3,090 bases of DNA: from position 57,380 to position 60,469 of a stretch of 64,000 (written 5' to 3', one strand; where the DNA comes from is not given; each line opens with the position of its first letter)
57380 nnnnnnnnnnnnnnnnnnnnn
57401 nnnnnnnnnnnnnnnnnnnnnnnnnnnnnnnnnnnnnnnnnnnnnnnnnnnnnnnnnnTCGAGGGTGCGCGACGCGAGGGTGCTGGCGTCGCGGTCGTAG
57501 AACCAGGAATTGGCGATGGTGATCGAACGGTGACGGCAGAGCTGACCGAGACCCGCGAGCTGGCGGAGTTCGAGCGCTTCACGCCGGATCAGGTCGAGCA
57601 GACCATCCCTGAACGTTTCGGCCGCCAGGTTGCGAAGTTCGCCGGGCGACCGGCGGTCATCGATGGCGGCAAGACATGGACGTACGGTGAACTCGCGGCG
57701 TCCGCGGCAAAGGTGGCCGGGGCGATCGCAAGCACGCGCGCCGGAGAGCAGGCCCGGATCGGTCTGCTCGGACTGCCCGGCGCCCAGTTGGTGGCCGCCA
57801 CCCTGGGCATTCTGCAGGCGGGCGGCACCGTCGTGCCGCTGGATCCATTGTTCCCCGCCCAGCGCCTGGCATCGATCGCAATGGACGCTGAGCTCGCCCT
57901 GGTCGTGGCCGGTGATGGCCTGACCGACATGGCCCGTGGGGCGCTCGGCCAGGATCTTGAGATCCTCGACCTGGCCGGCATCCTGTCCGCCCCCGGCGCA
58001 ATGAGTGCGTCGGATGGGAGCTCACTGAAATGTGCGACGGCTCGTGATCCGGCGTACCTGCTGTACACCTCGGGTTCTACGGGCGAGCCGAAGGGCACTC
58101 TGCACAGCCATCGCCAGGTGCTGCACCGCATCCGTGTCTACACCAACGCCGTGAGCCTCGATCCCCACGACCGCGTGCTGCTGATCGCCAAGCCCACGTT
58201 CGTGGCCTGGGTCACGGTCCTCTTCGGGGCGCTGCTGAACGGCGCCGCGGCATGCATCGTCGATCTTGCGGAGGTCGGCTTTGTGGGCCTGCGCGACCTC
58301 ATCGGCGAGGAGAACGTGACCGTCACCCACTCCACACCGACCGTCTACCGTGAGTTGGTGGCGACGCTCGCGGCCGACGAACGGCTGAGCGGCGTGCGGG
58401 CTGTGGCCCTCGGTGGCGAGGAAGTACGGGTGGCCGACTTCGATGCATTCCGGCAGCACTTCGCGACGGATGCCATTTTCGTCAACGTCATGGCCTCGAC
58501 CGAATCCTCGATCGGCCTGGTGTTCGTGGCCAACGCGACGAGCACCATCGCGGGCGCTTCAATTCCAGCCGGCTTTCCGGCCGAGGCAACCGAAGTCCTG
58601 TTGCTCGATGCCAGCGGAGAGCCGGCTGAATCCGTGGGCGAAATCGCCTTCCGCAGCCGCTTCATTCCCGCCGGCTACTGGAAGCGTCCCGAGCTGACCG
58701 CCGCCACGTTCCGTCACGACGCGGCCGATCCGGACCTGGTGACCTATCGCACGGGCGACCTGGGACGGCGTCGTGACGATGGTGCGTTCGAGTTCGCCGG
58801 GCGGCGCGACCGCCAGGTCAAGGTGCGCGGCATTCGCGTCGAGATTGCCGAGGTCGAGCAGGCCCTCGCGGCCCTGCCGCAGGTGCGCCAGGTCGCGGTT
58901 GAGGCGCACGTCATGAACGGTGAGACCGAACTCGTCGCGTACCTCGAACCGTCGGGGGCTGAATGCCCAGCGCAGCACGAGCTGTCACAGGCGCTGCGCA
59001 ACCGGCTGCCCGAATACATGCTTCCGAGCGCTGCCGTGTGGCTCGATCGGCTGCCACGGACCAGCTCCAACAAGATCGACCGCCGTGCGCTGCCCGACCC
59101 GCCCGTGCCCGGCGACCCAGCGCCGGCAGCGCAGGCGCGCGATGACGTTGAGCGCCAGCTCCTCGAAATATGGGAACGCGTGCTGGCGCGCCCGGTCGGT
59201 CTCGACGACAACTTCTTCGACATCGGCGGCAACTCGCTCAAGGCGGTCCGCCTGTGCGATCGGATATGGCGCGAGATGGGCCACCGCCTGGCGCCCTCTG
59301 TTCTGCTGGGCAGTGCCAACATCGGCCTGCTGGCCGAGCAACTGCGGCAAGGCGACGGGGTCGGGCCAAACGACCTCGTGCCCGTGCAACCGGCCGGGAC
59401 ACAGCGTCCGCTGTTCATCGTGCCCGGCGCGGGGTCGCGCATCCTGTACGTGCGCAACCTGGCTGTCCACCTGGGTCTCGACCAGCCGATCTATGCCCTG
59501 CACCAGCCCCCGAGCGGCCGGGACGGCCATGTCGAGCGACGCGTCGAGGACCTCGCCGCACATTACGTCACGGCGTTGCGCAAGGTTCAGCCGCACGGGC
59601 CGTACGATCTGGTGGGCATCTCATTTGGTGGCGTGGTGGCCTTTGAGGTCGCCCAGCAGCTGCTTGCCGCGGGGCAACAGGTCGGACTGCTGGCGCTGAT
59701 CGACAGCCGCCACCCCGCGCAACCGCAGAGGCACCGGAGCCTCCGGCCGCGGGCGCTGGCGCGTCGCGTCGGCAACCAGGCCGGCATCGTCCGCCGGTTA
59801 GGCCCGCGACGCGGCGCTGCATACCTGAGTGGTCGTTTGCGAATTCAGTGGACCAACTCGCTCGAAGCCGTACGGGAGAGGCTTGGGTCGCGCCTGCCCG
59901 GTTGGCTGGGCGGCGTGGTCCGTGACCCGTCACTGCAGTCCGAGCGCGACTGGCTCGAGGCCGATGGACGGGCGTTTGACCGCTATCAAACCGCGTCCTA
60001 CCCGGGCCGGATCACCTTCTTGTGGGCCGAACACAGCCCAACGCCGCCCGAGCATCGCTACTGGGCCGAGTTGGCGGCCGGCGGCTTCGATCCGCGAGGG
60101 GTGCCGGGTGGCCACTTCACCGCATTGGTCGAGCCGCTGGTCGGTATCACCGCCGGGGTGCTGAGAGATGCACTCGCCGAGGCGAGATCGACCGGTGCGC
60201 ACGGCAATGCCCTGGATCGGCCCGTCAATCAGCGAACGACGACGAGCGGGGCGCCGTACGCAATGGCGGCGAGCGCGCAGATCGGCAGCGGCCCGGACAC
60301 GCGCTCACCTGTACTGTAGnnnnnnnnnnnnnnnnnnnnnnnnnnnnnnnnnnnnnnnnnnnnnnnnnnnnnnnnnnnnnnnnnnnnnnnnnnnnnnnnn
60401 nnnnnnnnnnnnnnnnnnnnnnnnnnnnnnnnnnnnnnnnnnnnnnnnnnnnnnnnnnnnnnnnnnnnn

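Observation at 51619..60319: Compact NRPS-like biosynthetic locus next to tRNA-Gly: A-PCP-TE synthetase, duplicated PCP-TE, PPTase, ThDP enzyme, NHL propeller, cyclase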

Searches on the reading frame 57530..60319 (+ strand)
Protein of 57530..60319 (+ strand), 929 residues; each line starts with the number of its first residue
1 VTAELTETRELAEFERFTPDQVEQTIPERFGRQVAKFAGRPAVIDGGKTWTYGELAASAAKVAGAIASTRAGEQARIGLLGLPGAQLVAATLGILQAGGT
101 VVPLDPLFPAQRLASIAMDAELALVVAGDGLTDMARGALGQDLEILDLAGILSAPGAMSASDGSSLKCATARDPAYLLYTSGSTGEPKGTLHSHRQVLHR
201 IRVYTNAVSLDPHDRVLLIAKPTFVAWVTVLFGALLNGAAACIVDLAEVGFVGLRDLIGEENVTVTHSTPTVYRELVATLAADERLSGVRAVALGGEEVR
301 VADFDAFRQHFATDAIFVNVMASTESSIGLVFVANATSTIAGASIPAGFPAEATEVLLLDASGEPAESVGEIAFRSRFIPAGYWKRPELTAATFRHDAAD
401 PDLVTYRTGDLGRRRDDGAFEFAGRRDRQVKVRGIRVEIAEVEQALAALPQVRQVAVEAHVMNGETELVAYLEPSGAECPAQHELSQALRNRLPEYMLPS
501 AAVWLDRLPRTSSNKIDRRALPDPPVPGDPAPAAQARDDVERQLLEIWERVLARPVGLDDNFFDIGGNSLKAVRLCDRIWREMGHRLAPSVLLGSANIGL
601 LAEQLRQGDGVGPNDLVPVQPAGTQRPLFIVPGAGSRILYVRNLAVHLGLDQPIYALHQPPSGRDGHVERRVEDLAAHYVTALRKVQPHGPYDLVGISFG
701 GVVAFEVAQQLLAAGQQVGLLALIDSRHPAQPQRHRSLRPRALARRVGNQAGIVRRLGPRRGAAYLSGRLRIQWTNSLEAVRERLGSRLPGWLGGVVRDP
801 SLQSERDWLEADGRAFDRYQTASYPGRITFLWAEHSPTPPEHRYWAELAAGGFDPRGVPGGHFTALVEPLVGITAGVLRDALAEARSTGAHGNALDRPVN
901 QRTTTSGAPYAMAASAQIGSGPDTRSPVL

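Call 5: search_protein_families(library=pfam, proteins=[window:57530-60319:+], max_evalue=0.01)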
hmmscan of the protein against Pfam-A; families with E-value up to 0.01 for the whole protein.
window:57530-60319:+ (929 aa): 5 families
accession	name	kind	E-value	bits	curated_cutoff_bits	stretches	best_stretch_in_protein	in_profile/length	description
PF00501.34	AMP-binding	-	3.2e-62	211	29.9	1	32-384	3-384/384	AMP-binding enzyme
PF00975.26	Thioesterase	-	9.9e-24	85.2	26.4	1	626-866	1-211/226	Thioesterase domain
PF00550.31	PP-binding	-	3.1e-11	43.8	20.8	1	543-604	2-66/67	Phosphopantetheine attachment site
PF13193.12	AMP-binding_C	-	6.4e-10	40.3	24.5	1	441-515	1-76/76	AMP-binding enzyme C-terminal domain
PF00561.26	Abhydrolase_1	-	0.00076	19.6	25.8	1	627-767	2-141/245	alpha/beta hydrolase fold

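Call 6: search_protein_families(library=ncbifam, proteins=[window:57530-60319:+], max_evalue=0.001)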
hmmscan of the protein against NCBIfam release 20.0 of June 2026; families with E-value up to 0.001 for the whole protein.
window:57530-60319:+ (929 aa): 106 families (the best 25 are shown)
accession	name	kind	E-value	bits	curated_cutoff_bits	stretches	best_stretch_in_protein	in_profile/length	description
TIGR01733.1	AA-adenyl-dom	subfamily_domain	4.6e-88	295.8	317.4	1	51-457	1-409/409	amino acid adenylation domain-containing protein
NF004282.0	PRK05691.1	subfamily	2.6e-85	286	4090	1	20-603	2184-2773/4334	non-ribosomal peptide synthase/polyketide synthase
NF047350.1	aureusi_NRPS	equivalog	4.9e-76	255.9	2500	1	22-607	411-977/2373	aureusimine non-ribosomal peptide synthetase AusA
NF038078.1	NRPS_MxcG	equivalog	5.5e-75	252.6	2300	1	42-612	474-1048/1442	myxochelin non-ribosomal peptide synthetase MxcG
NF041803.1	NRPS_SolG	exception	6.1e-72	242.6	2200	1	29-579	566-1130/1163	solanimycin non-ribosomal peptide synthetase SolG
NF007605.2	PRK10252.1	equivalog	3e-71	240.3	2400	1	23-730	453-1170/1292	enterobactin non-ribosomal peptide synthetase EntF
NF004837.0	PRK06187.1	subfamily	7.8e-59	199.3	476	1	21-521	5-518/531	long-chain-fatty-acid--CoA ligase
TIGR03098.1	ligase_PEP_1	hypoth_equivalog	1.5e-51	175.5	592.35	1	35-521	11-514/517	acyl-CoA ligase (AMP-forming), exosortase A system-associated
NF003417.0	PRK04813.1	subfamily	1.8e-50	172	476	1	40-521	19-499/505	D-alanine--poly(phosphoribitol) ligase subunit DltA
TIGR01734.1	D-ala-DACP-lig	equivalog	1.8e-47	162.1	559.85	1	42-521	18-498/504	D-alanine--poly(phosphoribitol) ligase subunit DltA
NF005801.1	PRK07656.1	equivalog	8.9e-41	140.1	657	1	24-519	1-497/500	FadD3 family acyl-CoA ligase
NF006182.0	PRK08316.1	subfamily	2e-39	135.4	663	1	21-521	8-513/523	fatty acyl-CoA synthetase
NF006181.0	PRK08314.1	subfamily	5.3e-39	133.9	705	2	167-522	199-551/563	long-chain-fatty-acid--CoA ligase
TIGR02262.1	benz_CoA_lig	subfamily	1.1e-38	133.2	375.25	1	38-521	19-505/508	benzoate-CoA ligase family protein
NF053567.1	HBDA_AROS1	equivalog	8.3e-38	130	1000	1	29-519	18-513/523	3-hydroxybenzoate--CoA ligase HbdA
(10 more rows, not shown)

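Call 10: find_homologous_proteins(query=window:57530-60319:+, max_evalue=1e-20)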
Query window:57530-60319:+ (929 aa): 6085 proteins with E <= 1e-20 among 8000 candidates; the best 120 are listed.
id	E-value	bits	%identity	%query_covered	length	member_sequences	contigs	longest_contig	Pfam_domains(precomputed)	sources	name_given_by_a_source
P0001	0.0e+0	2062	100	100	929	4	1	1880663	PF00550.32,PF00501.35,PF13193.13,PF00975.27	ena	-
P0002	0.0e+0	1234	66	94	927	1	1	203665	PF00550.32,PF00501.35,PF13193.13,PF00975.27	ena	-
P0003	0.0e+0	1131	62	94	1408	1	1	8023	PF00668.26,PF00550.32,PF00501.35,PF13193.13,PF00975.27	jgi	jgi:amino acid adenylation domain-containing protein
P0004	0.0e+0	1129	62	94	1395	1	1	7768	PF00668.26,PF00550.32,PF00501.35,PF13193.13,PF00975.27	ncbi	-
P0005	0.0e+0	1078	58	94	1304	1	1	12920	PF00668.26,PF00550.32,PF12697.14,PF00501.35,PF13193.13,PF00975.27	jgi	jgi:amino acid adenylation domain-containing protein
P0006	0.0e+0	1033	58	95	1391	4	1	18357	PF00668.26,PF00550.32,PF00501.35,PF13193.13,PF00975.27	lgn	-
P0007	0.0e+0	1027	58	94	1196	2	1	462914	PF00668.26,PF00550.32,PF00501.35,PF13193.13,PF00975.27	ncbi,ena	-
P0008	8.4e-271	920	51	96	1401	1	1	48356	PF00668.26,PF00550.32,PF12697.14,PF00501.35,PF13193.13,PF00975.27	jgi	jgi:amino acid adenylation domain-containing protein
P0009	8.3e-262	890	63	73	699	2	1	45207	PF00550.32,PF00501.35,PF13193.13,PF00975.27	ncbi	-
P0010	3.7e-256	871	50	95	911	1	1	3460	PF00550.32,PF00501.35,PF13193.13,PF00975.27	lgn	-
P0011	6.9e-238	811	48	94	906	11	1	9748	PF00550.32,PF00501.35,PF13193.13,PF00975.27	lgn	-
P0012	1.0e-225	770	48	92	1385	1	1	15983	PF00668.26,PF00550.32,PF00501.35,PF13193.13,PF00975.27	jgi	jgi:amino acid adenylation domain-containing protein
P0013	1.2e-223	764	47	94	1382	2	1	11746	PF00668.26,PF00550.32,PF00501.35,PF13193.13,PF00975.27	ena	-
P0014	3.2e-206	706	35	66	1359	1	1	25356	PF00550.32,PF00501.35,PF13193.13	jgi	jgi:amino acid adenylation domain-containing protein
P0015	1.5e-176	608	43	95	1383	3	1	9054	PF00668.26,PF00550.32,PF00501.35,PF13193.13,PF00975.27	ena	-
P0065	7.9e-140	486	38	94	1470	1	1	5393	PF02775.27,PF00550.32,PF02776.24,PF00501.35,PF13193.13,PF00975.27,PF00205.29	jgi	jgi:amino acid adenylation domain-containing protein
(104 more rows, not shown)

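Call 11: find_encoding_contigs(protein=window:57530-60319:+, flank=10000, max_places=6)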
Protein window:57530-60319:+ (929 aa): no gene with exactly this product is on record in the collection.

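Call 12: find_encoding_contigs(protein=P0001, flank=10000, max_places=3)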
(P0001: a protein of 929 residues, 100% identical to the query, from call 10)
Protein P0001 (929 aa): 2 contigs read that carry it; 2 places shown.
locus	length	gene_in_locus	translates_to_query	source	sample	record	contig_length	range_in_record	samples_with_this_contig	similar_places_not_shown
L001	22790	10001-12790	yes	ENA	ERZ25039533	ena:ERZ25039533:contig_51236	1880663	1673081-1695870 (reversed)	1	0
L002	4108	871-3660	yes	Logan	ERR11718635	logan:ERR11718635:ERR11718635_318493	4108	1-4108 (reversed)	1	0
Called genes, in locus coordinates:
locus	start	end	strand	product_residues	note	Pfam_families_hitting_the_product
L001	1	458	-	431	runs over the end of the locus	PF01566:Nramp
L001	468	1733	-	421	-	PF05239:PRC, PF03448:MgtE_N, PF00571:CBS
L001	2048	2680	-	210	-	-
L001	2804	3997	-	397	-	PF05222:AlaDh_PNT_N, PF01262:AlaDh_PNT_C (faint)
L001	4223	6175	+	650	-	PF00550:PP-binding, PF00975:Thioesterase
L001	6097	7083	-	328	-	PF25021:TEN_NHL (faint), PF01436:NHL (weak), PF17170:DUF5128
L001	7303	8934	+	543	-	PF02776:TPP_enzyme_N, PF00205:TPP_enzyme_M, PF02775:TPP_enzyme_C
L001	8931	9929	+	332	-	PF04199:Cyclase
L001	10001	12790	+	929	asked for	PF00501:AMP-binding, PF13193:AMP-binding_C, PF00550:PP-binding, PF00975:Thioesterase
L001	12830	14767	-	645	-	-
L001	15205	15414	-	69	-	-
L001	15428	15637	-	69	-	-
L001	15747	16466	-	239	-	PF00512:HisKA, PF02518:HATPase_c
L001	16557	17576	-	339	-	-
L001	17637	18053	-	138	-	-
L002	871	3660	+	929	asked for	PF00501:AMP-binding, PF13193:AMP-binding_C, PF00550:PP-binding, PF00975:Thioesterase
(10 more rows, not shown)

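Call 13: find_encoding_contigs(protein=P0002, flank=10000, max_places=3)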
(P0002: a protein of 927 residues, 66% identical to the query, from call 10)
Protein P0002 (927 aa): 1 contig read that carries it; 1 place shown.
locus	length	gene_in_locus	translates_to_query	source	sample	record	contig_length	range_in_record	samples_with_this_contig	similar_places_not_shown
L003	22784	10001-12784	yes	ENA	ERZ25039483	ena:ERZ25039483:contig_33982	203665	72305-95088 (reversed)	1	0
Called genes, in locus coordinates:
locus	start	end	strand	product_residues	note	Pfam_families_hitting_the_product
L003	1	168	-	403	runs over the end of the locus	PF05222:AlaDh_PNT_N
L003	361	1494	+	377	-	PF14520:HHH_5 (faint), PF06897:DUF1269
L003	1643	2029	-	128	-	PF02566:OsmC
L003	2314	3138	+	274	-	PF18761:Heliorhodopsin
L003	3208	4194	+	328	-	PF07676:PD40 (faint)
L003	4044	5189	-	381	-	-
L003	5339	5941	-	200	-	PF01648:ACPS (weak)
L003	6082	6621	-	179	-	PF01436:NHL (faint)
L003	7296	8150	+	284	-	PF02776:TPP_enzyme_N, PF00205:TPP_enzyme_M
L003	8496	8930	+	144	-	PF02775:TPP_enzyme_C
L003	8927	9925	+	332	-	PF04199:Cyclase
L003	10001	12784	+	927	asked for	PF00501:AMP-binding, PF13193:AMP-binding_C, PF00550:PP-binding, PF00975:Thioesterase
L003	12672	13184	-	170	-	PF13581:HATPase_c_2 (weak), PF02518:HATPase_c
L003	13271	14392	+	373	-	-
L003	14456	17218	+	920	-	PF13620:CarboxypepD_reg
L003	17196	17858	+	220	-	-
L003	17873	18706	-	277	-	PF00033:Cytochrome_B, PF13631:Cytochrom_B_N_2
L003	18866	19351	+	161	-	PF21948:LplA-B_cat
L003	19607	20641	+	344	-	PF01230:HIT (faint)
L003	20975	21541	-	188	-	-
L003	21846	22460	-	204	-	-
